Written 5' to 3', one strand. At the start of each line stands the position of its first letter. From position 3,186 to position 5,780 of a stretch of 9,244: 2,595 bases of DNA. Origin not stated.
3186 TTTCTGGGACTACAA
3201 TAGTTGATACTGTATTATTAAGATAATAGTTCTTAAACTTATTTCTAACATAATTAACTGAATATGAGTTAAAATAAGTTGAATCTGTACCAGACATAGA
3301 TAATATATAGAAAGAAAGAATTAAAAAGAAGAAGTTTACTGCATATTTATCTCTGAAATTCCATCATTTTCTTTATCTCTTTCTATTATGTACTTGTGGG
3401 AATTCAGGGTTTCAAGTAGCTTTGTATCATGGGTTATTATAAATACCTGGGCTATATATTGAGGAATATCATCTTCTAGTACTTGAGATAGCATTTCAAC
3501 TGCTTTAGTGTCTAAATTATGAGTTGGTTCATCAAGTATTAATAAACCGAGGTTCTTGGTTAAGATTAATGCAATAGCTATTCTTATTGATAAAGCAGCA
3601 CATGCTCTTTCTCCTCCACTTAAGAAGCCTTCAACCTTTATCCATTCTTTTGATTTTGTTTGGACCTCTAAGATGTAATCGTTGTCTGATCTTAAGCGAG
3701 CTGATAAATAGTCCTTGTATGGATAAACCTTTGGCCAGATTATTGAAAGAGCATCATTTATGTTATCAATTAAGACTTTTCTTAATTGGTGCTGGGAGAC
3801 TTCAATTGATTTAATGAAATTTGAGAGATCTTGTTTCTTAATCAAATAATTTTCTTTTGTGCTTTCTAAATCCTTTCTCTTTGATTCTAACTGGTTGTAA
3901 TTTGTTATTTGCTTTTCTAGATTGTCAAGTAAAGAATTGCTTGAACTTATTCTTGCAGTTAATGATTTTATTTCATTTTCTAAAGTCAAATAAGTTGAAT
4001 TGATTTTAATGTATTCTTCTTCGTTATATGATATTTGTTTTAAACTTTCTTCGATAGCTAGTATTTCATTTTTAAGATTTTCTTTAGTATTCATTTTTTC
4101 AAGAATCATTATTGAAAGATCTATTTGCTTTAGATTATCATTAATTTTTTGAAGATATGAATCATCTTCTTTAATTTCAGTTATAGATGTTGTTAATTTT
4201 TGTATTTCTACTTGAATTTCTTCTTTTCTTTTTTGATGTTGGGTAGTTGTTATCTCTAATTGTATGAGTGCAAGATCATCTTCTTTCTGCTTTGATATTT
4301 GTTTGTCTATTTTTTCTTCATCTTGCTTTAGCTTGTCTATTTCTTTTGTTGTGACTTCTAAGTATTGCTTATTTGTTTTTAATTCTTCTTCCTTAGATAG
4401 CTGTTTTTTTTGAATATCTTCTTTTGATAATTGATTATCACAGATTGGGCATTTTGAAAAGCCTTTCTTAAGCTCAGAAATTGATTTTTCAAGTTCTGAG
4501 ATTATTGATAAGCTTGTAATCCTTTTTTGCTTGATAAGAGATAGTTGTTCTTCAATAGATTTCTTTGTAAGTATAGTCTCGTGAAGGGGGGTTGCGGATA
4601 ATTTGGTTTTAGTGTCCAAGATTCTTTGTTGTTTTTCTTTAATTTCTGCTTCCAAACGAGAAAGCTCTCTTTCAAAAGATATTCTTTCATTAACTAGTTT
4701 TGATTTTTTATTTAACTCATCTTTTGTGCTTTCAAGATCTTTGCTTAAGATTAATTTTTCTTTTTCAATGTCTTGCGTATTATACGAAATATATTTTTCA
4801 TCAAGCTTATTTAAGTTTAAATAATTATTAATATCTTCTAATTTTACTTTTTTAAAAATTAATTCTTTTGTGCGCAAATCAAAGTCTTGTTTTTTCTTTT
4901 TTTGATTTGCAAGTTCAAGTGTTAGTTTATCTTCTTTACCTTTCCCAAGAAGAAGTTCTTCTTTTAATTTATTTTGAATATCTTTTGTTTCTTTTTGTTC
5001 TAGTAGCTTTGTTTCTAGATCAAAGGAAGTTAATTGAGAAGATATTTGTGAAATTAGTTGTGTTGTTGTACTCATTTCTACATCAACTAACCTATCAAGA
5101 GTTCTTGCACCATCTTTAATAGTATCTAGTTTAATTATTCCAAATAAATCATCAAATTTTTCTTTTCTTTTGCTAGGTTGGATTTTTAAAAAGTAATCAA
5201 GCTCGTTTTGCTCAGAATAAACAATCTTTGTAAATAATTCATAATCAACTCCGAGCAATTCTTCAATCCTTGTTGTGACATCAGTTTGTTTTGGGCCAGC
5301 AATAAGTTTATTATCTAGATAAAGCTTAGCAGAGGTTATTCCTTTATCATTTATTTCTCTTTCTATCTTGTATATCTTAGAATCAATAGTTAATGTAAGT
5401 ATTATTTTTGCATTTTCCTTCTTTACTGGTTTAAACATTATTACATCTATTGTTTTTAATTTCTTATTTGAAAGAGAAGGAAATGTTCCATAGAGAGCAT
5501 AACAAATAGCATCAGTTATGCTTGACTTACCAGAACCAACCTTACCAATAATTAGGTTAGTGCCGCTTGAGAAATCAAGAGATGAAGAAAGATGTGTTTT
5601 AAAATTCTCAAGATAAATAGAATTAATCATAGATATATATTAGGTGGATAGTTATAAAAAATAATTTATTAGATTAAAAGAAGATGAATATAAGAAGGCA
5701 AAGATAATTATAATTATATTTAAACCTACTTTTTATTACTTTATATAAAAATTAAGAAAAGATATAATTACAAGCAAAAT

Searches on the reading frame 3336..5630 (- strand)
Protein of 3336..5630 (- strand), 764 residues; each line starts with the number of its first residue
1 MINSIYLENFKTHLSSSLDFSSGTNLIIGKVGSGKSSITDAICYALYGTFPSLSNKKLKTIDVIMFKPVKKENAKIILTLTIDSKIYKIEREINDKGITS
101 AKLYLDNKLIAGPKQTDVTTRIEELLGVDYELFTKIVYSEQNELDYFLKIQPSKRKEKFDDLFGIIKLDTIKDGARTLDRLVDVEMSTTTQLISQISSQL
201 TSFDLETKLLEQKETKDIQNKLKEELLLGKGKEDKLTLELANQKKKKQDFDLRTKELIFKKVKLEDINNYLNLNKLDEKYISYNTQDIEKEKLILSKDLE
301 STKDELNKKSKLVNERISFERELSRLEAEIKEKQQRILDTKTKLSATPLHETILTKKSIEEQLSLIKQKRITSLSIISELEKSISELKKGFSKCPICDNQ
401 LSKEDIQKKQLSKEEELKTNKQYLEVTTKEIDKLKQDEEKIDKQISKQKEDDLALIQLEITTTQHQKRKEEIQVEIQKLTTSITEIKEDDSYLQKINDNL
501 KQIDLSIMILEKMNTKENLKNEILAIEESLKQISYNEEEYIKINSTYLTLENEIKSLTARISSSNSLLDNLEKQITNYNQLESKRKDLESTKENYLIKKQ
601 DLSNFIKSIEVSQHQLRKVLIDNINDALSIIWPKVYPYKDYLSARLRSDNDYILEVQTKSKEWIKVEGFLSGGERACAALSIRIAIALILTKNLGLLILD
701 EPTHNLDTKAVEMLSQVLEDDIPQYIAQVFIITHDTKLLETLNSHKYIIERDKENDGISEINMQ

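Call 9: search_protein_families(library=pfam, proteins=[window:3336-5630:-], max_evalue=0.01)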
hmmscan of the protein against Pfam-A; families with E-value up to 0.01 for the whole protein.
window:3336-5630:- (764 aa): 5 families
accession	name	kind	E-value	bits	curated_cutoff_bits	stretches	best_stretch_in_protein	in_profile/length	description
PF13476.12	AAA_23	-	1.3e-21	78.6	27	1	4-224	1-195/201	AAA domain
PF02463.25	SMC_N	-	1.6e-17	64.2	40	2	1-97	1-107/220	RecF/RecN/SMC N terminal domain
PF13304.12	AAA_21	-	1.3e-07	32.5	27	1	535-740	140-304/304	AAA domain, putative AbiEii toxin, Type IV TA system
PF13555.12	AAA_29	-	1.1e-05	25.6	27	1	7-49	6-49/61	P-loop containing region of AAA domain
PF13558.12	SbcC_Walker_B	-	0.00017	22.2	27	1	651-719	11-89/90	SbcC/RAD50-like, Walker B motif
